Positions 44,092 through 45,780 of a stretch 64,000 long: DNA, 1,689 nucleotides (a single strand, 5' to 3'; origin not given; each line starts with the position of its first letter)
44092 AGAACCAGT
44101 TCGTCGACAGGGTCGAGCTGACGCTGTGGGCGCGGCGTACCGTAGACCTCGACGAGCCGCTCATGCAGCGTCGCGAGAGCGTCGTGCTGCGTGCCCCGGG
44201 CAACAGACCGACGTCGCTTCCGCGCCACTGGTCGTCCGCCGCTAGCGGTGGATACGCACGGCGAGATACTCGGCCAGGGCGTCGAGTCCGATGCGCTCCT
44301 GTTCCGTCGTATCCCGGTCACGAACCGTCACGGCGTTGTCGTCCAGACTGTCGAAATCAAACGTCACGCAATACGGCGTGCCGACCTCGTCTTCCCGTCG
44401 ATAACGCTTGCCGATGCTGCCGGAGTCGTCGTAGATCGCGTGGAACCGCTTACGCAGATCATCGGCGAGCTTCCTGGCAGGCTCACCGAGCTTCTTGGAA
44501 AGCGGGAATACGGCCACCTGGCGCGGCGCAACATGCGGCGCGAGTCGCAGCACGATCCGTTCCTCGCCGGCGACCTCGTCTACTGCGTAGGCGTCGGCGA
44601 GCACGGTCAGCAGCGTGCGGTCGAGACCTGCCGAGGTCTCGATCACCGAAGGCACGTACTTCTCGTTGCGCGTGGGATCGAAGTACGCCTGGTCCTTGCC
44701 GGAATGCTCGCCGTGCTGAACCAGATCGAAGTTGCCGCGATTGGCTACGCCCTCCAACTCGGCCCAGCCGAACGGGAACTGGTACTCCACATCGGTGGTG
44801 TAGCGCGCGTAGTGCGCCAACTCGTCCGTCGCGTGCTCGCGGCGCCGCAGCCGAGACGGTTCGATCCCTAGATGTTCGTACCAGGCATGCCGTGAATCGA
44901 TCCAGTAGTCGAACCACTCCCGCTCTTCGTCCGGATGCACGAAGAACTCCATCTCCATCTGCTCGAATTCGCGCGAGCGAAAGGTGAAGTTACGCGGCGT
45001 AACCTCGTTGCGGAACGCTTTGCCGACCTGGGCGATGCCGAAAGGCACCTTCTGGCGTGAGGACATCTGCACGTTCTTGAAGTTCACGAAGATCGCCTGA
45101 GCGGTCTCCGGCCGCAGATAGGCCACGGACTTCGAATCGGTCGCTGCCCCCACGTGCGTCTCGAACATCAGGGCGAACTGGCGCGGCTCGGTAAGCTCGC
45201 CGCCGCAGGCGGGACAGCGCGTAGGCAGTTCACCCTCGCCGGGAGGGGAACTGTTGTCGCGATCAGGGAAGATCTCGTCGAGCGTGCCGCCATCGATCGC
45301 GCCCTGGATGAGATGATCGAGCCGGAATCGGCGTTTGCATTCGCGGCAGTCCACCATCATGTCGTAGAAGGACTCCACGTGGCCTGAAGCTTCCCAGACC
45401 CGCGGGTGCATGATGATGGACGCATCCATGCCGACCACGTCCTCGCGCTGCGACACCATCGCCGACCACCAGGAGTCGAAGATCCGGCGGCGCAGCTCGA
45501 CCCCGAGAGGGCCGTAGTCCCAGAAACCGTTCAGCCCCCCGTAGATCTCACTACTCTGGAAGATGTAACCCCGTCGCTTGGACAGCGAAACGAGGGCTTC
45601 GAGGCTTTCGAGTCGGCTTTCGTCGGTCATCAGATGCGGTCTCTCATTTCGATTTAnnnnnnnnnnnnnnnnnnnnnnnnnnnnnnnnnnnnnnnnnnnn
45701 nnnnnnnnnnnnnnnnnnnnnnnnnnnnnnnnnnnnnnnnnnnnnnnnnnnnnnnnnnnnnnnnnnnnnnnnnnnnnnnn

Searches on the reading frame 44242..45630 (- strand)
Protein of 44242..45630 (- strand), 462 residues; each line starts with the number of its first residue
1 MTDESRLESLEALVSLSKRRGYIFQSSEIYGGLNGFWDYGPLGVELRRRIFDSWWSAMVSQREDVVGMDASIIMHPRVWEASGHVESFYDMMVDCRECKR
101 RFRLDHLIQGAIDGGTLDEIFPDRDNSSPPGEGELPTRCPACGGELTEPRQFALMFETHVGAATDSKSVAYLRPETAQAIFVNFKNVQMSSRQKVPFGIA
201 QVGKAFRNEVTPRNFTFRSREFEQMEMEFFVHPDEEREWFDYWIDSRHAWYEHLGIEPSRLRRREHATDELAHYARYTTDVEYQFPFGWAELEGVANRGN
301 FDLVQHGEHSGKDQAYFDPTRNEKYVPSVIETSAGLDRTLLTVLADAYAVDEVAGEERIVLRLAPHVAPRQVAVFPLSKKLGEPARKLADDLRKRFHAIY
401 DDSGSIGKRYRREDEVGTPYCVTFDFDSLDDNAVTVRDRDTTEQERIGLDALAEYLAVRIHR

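Call 63: search_protein_families(library=pfam, proteins=[window:44242-45630:-], max_evalue=0.00001)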
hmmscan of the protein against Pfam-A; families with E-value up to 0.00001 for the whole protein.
window:44242-45630:- (462 aa): 2 families
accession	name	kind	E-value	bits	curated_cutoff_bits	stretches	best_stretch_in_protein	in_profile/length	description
PF03129.25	HGTP_anticodon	-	1.3e-21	77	21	1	371-457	1-92/94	Anticodon binding domain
PF00587.30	tRNA-synt_2b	-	9e-12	45.9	29.3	1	168-344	9-176/179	tRNA synthetase class II core domain (G, H, P, S and T)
